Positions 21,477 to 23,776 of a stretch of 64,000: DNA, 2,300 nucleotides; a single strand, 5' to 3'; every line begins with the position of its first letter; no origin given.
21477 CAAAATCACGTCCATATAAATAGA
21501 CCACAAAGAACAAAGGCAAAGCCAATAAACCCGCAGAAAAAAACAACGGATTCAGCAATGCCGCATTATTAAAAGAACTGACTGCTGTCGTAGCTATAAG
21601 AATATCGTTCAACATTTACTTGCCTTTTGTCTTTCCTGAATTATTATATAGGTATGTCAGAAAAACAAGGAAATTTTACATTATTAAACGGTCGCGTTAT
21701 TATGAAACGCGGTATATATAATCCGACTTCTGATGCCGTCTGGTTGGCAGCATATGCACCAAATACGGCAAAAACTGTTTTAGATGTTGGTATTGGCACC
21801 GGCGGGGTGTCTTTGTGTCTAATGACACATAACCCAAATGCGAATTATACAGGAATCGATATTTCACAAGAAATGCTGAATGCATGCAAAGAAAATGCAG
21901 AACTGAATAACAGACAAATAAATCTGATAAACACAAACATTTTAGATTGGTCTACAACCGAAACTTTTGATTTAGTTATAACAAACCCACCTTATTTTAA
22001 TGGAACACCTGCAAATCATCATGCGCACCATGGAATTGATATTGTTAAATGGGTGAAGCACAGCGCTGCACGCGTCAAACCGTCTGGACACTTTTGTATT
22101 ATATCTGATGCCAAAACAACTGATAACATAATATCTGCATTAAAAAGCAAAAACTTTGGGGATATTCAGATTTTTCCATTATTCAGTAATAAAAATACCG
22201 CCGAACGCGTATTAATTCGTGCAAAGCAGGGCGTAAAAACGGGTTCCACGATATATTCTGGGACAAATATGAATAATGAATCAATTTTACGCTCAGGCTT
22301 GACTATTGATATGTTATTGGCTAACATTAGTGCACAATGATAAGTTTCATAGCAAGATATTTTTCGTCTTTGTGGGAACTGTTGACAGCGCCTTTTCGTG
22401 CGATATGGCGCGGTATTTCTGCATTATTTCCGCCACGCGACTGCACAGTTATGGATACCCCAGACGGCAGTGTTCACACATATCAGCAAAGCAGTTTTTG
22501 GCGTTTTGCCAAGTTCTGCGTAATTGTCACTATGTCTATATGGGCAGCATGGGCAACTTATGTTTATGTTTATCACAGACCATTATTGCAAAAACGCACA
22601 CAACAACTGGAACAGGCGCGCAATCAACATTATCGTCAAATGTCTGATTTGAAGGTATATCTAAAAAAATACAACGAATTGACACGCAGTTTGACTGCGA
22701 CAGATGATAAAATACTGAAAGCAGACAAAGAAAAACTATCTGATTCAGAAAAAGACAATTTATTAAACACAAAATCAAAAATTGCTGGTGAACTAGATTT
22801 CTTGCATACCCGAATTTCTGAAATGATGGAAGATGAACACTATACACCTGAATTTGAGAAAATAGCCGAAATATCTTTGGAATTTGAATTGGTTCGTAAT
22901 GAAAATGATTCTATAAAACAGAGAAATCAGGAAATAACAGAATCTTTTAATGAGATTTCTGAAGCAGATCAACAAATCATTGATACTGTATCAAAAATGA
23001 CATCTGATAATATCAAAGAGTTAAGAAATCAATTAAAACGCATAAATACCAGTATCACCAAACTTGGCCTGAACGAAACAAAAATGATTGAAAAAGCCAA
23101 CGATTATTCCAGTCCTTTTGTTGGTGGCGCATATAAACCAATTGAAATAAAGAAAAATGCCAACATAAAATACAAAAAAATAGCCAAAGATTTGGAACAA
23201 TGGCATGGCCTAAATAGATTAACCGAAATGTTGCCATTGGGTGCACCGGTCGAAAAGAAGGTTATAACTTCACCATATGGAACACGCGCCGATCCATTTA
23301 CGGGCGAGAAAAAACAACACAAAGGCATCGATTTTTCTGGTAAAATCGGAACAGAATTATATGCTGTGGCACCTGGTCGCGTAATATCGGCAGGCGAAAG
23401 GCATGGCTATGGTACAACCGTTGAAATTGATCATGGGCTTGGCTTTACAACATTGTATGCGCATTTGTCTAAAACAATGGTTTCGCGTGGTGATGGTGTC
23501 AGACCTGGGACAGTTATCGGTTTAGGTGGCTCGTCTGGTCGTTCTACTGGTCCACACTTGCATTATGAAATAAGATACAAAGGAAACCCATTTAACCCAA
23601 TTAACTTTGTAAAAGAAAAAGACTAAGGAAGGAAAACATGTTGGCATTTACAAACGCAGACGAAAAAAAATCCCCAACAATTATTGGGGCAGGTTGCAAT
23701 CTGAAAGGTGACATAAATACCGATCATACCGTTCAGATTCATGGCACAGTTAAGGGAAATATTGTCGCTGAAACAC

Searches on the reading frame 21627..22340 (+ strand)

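Call 57: search_protein_families(library=pfam, proteins=[window:21627-22340:+], max_evalue=0.00001)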
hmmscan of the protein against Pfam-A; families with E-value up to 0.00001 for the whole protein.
window:21627-22340:+ (237 aa): 8 families
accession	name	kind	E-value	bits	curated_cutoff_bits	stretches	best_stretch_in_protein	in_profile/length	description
PF05175.20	MTS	-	4.5e-17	62.6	23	1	45-165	29-145/170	Methyltransferase small domain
PF13847.12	Methyltransf_31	-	5.3e-14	52.6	27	1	48-177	4-127/145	Methyltransferase domain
PF13649.12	Methyltransf_25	-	1.2e-13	51.9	27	1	51-120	1-71/97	Methyltransferase domain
PF08242.18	Methyltransf_12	-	1e-10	42.6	30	1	52-156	1-98/98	Methyltransferase domain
PF01728.25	FtsJ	-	1.2e-09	38.8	24.1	1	47-198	21-178/181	FtsJ-like methyltransferase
PF08241.18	Methyltransf_11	-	3.1e-09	37.8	21.2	1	52-120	1-67/95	Methyltransferase domain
PF06325.19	PrmA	-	2.1e-06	27.9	22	1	46-120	160-233/296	Ribosomal protein L11 methyltransferase (PrmA)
PF02390.23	Methyltransf_4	-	9.4e-06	25.6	24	0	48-107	2-62/173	Putative methyltransferase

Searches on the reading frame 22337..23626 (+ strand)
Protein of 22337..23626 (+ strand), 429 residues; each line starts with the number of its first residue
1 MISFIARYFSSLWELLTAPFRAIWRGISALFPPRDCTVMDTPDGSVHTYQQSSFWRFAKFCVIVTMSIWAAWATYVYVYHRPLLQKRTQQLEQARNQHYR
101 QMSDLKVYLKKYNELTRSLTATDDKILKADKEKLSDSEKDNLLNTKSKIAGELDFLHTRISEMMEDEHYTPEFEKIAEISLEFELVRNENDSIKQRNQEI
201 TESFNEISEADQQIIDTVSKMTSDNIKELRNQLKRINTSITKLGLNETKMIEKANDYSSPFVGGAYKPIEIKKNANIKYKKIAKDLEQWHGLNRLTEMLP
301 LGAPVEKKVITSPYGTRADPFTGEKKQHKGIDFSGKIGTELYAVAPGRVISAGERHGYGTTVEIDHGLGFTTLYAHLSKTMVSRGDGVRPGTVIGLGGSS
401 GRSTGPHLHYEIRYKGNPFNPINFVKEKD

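Call 57: search_protein_families(library=pfam, proteins=[window:22337-23626:+], max_evalue=0.00001)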
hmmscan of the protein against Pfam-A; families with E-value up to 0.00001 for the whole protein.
window:22337-23626:+ (429 aa): 1 family
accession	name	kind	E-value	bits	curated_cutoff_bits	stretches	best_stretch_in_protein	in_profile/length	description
PF01551.29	Peptidase_M23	-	2e-32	111.7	28.7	1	327-421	2-96/96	Peptidase family M23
